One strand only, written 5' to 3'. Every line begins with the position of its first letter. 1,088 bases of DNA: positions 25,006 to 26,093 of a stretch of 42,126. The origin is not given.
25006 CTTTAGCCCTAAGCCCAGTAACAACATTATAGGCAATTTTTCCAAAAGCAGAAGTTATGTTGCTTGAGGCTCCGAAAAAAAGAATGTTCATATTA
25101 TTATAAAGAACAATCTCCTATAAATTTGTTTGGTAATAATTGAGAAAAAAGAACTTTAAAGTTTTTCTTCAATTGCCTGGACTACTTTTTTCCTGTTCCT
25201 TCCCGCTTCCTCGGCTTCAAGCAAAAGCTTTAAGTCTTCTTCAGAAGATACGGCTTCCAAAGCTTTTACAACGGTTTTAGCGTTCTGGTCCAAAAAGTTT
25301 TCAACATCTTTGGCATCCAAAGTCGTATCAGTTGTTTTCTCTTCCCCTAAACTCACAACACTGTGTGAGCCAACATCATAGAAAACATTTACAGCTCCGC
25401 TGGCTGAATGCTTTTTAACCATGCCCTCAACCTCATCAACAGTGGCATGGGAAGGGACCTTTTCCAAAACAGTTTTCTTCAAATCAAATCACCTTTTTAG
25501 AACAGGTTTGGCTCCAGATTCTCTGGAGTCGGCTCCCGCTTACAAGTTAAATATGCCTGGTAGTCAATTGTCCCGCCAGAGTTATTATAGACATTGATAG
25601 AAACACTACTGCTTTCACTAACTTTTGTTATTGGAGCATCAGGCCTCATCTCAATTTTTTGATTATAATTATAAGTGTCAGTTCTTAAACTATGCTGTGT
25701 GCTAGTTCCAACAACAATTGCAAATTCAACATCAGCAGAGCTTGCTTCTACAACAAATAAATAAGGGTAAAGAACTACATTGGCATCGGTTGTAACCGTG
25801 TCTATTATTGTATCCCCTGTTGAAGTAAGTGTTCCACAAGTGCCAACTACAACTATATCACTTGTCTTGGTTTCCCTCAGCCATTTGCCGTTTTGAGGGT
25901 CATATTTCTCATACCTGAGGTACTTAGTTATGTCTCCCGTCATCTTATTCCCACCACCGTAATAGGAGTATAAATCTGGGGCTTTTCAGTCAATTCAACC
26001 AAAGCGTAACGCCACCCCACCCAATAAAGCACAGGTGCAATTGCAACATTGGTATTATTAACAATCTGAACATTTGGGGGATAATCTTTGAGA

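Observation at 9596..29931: No recognisable terminase, portal, HK97 or double-jelly-roll capsid gene: possibly an undescribed virion architecture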

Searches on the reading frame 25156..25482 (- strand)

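Call 5: search_protein_families(library=pfam, max_evalue=0.1, proteins=[window:25156-25482:-])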
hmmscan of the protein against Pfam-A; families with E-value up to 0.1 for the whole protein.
window:25156-25482:- (108 aa): 0 families

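Call 7: search_protein_families(library=phrogs, max_evalue=0.1, proteins=[window:25156-25482:-])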
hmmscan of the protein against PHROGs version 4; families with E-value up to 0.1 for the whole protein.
window:25156-25482:- (108 aa): 3 families
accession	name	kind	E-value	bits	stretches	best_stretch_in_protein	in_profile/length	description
phrog_1983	-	unknown function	0.0011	20.5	1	42-107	45-112/128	-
phrog_29632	-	unknown function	0.039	14.1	1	64-108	182-229/318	-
phrog_9473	-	unknown function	0.08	14.4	0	2-57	10-63/89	-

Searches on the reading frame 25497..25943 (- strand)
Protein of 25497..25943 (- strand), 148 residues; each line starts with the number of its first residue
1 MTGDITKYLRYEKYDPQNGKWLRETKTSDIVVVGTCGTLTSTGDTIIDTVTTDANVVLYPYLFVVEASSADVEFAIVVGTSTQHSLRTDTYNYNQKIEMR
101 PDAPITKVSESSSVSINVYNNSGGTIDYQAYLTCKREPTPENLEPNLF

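Call 5: search_protein_families(library=pfam, max_evalue=0.1, proteins=[window:25497-25943:-])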
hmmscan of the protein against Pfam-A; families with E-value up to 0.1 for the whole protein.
window:25497-25943:- (148 aa): 0 families

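Call 7: search_protein_families(library=phrogs, max_evalue=0.1, proteins=[window:25497-25943:-])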
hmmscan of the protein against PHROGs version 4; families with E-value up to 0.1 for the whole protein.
window:25497-25943:- (148 aa): 0 families

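Call 81: search_protein_representatives(protein=window:25497-25943:-)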
Query: 148 residues. Proteins with E-value up to 0.001 (for the whole library): 28; up to 1e-10: 4; up to 1e-30: 1. The best 28 are listed.
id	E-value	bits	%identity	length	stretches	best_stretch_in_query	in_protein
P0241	2.4e-50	186.6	64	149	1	1-148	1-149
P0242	1.4e-24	103.1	50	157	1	13-147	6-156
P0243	3.6e-14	69.4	36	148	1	7-144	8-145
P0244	3.9e-13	66.0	39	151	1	9-139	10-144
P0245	2.5e-10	56.9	37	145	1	7-145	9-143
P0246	6.4e-10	55.6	37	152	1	7-142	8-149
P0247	2.1e-09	54.0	32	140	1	8-133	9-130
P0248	3.0e-09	53.4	33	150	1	10-144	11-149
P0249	3.9e-09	53.1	34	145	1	10-138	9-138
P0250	2.2e-08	50.6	35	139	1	9-144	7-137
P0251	1.1e-07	48.4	35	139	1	6-140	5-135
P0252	1.1e-07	48.3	36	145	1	4-140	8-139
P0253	1.2e-07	48.2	31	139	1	10-135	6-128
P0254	2.9e-07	47.0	33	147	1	13-144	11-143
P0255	4.1e-07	46.5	34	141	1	8-144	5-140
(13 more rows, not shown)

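Call 85: search_solved_structures(query=A7, max_evalue=10)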
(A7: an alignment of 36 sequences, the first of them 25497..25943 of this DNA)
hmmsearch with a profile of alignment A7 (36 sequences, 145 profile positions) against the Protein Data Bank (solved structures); distinct sequences matched with E-value up to 10: 2.
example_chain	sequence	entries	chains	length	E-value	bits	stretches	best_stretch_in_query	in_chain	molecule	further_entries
1kvd_B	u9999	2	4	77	0.59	13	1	28-71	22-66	SMK TOXIN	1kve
2w3j_A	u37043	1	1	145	1.2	12.1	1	48-124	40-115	CARBOHYDRATE BINDING MODULE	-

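Call 98: search_dna_similar(query=window:25497-25943:-, collection=phages, mode=protein, max_evalue=1)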
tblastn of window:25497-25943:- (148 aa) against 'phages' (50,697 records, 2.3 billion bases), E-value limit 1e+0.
No match.
